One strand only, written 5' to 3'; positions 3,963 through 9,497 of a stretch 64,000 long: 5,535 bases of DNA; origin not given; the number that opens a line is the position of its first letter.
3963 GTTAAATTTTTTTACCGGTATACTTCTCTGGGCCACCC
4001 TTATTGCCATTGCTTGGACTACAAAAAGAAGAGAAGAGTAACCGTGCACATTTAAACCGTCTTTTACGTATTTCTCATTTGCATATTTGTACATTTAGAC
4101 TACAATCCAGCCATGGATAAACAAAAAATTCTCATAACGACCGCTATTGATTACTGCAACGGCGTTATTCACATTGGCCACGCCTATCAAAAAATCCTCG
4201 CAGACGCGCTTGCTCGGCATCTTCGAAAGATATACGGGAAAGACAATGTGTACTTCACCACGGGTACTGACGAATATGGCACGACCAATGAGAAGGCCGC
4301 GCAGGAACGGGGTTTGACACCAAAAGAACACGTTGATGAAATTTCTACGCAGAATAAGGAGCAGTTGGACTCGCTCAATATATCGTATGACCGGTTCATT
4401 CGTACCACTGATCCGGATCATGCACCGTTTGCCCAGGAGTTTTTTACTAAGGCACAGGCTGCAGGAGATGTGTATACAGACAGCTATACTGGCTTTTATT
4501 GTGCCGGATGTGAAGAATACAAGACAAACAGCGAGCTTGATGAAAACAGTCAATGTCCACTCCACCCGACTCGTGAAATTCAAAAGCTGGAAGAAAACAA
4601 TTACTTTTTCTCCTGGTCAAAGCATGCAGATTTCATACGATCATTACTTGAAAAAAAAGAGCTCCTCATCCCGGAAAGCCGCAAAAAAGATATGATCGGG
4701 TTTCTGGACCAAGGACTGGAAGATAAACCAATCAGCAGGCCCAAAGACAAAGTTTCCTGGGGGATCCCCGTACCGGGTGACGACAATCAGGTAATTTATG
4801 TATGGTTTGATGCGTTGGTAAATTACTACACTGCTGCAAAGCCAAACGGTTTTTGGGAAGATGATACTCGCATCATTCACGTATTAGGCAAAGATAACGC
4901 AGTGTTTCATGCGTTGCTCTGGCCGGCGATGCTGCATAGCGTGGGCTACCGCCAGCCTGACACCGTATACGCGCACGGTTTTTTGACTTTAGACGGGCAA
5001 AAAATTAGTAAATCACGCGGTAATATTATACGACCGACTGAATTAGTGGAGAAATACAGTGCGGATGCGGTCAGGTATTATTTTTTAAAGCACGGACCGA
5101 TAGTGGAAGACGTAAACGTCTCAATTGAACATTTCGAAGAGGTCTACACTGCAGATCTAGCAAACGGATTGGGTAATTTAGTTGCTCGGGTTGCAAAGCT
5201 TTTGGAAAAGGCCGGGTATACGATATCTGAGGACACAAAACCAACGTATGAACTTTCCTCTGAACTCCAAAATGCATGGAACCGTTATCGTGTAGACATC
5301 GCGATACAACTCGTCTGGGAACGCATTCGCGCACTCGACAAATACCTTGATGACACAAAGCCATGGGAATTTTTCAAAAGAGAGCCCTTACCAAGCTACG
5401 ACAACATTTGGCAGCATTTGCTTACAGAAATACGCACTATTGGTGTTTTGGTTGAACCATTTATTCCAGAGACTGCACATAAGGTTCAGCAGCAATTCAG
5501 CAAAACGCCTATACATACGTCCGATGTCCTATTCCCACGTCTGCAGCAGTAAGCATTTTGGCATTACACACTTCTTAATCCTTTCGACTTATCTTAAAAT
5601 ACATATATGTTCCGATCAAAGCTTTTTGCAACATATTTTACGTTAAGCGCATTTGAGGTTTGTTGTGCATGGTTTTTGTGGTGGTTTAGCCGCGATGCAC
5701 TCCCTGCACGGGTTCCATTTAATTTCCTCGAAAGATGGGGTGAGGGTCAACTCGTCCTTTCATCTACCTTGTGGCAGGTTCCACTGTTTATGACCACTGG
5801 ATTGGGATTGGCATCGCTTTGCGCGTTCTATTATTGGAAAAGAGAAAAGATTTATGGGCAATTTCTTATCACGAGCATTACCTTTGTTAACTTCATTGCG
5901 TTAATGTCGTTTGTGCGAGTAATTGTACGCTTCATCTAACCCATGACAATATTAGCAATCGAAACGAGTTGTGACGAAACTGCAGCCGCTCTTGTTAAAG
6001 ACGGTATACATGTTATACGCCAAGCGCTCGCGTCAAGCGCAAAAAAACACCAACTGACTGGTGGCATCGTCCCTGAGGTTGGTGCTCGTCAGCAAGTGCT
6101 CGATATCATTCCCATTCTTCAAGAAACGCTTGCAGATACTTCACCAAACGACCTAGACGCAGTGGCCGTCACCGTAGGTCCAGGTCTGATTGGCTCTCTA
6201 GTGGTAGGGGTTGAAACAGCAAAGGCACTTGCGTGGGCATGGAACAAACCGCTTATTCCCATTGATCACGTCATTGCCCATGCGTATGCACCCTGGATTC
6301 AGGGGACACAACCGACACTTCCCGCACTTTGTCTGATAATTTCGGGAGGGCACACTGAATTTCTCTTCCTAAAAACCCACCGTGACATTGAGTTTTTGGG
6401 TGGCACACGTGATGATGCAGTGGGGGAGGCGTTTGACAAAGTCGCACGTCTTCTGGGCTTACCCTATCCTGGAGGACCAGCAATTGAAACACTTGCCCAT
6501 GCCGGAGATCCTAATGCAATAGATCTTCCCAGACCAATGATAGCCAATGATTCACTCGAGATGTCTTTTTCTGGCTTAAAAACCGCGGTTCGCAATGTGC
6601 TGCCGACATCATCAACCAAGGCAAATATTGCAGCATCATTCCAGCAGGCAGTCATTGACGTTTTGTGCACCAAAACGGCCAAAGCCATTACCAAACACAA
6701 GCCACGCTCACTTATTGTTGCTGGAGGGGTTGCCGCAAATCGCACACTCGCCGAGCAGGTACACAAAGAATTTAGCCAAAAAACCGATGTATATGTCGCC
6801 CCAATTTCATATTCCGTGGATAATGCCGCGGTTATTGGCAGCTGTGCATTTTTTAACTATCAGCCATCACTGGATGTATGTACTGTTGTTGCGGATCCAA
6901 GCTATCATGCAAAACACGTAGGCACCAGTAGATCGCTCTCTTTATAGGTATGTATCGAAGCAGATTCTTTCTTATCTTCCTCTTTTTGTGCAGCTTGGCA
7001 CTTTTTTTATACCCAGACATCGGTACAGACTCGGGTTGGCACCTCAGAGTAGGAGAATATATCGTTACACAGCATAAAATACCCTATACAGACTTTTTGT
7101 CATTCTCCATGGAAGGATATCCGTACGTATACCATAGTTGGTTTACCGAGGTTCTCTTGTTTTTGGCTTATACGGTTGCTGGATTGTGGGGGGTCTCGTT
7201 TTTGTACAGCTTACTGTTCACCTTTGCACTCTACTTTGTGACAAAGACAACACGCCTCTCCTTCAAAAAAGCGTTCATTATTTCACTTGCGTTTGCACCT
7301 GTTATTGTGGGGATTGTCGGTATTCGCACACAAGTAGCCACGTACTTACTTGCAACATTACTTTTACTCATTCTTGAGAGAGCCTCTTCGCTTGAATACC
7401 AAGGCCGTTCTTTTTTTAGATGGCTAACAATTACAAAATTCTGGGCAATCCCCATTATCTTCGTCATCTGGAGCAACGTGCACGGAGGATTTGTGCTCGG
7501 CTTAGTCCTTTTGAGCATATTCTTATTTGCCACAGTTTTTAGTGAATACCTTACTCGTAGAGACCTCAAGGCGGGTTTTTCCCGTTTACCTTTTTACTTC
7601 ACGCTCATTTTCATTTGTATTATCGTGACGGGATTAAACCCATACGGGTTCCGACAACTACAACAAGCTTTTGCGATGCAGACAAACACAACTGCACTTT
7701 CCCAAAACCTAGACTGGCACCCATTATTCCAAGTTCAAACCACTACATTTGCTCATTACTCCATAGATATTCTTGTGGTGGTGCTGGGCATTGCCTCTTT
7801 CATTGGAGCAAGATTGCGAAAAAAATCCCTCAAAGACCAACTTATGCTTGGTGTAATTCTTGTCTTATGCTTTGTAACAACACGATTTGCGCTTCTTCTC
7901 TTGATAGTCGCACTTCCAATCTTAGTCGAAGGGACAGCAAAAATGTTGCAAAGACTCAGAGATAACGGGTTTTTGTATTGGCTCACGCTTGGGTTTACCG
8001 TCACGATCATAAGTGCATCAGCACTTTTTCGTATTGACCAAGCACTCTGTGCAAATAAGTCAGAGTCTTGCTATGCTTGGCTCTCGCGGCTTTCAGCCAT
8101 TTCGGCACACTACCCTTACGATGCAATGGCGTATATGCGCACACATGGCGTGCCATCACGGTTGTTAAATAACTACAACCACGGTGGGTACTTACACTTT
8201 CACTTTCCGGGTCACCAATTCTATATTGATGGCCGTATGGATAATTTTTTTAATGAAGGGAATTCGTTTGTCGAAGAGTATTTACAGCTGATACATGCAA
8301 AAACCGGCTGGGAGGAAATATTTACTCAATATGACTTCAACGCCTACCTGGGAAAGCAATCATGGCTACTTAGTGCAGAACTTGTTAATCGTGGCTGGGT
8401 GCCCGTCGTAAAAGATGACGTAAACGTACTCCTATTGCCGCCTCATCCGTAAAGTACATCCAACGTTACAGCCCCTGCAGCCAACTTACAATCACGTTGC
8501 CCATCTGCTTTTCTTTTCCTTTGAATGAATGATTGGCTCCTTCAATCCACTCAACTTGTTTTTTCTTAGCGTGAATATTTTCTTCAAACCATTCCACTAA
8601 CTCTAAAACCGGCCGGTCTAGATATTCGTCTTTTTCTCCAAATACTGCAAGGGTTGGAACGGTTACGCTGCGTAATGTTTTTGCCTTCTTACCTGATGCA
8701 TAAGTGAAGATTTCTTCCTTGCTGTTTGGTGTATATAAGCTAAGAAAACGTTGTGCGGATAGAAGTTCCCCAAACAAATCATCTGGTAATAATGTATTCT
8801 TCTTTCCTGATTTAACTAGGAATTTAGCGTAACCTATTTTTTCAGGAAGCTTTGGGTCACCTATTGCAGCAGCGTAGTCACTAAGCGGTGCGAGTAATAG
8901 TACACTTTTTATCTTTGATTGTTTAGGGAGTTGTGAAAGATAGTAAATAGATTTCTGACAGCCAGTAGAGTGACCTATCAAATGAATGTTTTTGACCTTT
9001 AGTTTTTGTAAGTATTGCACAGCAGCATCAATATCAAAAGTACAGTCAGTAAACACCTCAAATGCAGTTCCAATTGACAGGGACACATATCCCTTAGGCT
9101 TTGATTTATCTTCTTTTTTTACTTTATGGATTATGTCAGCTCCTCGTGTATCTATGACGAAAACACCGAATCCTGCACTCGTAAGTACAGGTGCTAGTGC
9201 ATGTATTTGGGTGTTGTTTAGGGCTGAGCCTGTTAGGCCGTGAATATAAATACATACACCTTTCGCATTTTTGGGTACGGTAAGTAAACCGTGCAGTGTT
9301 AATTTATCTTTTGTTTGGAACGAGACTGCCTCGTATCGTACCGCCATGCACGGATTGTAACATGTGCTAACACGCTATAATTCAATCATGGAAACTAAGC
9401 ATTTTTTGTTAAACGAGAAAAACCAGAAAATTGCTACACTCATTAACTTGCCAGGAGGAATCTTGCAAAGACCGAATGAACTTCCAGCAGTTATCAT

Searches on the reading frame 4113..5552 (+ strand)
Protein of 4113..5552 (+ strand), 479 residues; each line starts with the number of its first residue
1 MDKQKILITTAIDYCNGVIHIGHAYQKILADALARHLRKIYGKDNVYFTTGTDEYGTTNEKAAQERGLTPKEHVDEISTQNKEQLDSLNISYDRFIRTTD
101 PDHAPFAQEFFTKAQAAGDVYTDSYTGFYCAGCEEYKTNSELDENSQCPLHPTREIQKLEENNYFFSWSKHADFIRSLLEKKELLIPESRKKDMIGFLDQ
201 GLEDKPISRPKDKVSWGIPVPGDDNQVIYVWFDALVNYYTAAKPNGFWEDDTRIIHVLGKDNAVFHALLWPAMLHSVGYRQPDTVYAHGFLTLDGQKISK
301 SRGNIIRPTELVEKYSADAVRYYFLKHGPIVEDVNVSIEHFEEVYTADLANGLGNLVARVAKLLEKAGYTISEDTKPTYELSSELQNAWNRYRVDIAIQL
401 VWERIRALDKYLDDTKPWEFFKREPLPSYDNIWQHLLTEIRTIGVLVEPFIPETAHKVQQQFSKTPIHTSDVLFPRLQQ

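Call 6: search_protein_families(library=pfam, proteins=[window:4113-5552:+], max_evalue=0.01)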
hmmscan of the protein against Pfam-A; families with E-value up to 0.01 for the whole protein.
window:4113-5552:+ (479 aa): 5 families
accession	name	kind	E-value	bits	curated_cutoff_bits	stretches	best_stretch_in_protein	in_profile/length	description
PF09334.17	tRNA-synt_1g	-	9e-99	331.3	20.1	2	145-360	166-390/391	tRNA synthetases class I (M)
PF00133.28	tRNA-synt_1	-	3.1e-19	69.4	22.7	2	283-337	360-414/414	tRNA synthetases class I (I, L, M and V)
PF01406.26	tRNA-synt_1e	-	1.6e-10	41.3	27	1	284-326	239-282/301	tRNA synthetases class I (C) catalytic domain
PF01921.24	tRNA-synt_1f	-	1.5e-06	27.9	27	1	277-330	262-315/360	tRNA synthetases class I (K)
PF19303.5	Anticodon_3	-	3.7e-05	24.1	23.5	1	409-464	49-103/152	Anticodon binding domain of methionyl tRNA ligase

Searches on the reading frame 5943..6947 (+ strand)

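Call 6: search_protein_families(library=pfam, proteins=[window:5943-6947:+], max_evalue=0.01)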
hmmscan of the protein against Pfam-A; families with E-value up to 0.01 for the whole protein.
window:5943-6947:+ (334 aa): 3 families
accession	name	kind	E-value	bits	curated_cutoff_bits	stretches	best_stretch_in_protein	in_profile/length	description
PF00814.31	TsaD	-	6.9e-83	278.8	24.8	1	24-298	2-262/264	tRNA N6-adenosine threonylcarbamoyltransferase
PF22521.2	HypF_C_2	-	1e-09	39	27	1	160-285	96-226/241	Carbamoyltransferase, Kae1-like Domain, second subdomain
PF02543.21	Carbam_trans_N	-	2.4e-05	24.4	24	1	224-289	271-335/346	Carbamoyltransferase N-terminus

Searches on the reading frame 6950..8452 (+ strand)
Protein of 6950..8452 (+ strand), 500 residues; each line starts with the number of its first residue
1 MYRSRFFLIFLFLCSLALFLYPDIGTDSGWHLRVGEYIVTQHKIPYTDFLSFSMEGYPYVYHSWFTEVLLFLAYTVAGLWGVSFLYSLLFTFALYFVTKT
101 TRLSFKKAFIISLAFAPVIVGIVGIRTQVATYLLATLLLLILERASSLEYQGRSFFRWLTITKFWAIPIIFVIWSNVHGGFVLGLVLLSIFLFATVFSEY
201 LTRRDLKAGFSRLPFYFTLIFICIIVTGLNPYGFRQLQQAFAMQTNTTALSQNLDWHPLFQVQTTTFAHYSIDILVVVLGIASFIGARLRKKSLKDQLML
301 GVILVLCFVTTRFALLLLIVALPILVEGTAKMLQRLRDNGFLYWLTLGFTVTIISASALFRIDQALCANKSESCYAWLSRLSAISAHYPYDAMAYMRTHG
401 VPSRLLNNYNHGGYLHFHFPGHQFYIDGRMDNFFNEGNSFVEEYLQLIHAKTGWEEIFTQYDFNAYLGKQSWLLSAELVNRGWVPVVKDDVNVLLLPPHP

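Call 6: search_protein_families(library=pfam, proteins=[window:6950-8452:+], max_evalue=0.01)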
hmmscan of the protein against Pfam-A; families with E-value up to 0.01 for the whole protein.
window:6950-8452:+ (500 aa): 0 families

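Call 8: search_protein_families(library=ncbifam, proteins=[window:6950-8452:+], max_evalue=0.01)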
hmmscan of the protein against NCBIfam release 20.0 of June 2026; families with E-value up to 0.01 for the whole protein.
window:6950-8452:+ (500 aa): 0 families

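Call 95: search_protein_families(library=ncbifam, proteins=[window:6950-8452:+], max_evalue=0.1)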
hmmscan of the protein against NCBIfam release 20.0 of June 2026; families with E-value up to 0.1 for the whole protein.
window:6950-8452:+ (500 aa): 0 families

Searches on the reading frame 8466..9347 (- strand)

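Call 22: search_protein_families(library=pfam, proteins=[window:8466-9347:-], max_evalue=0.001)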
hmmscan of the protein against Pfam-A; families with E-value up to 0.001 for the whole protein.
window:8466-9347:- (293 aa): 10 families
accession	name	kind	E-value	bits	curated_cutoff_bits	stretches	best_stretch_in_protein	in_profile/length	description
PF08538.16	DUF1749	-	1.4e-23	83.9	24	1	105-282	86-285/299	Protein of unknown function (DUF1749)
PF00561.26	Abhydrolase_1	-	3.7e-14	53.4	25.8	1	33-169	4-125/245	alpha/beta hydrolase fold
PF12146.15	Hydrolase_4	-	1.3e-11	44.8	27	1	27-163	2-118/239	Serine aminopeptidase, S33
PF12697.13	Abhydrolase_6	-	4.3e-06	28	26.3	1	34-274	3-205/217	Alpha/beta hydrolase family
PF01738.24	DLH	-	7.4e-06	26.1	21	0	224-281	138-194/217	Dienelactone hydrolase family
PF12740.14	PETase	-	1.5e-05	25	28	0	219-291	158-230/263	PET hydrolase-like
PF06028.17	DUF915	-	0.00011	22.1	22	1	32-145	14-129/255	Alpha/beta hydrolase of unknown function (DUF915)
PF06821.19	Ser_hydrolase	-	0.00019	21.8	22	1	117-157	53-93/172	Serine hydrolase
PF12048.14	DUF3530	-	0.0003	20.6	29.8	1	105-150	181-225/310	Protein of unknown function (DUF3530)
PF20408.4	Abhydrolase_11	-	0.00067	19.9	27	0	221-280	119-172/193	Alpha/beta hydrolase domain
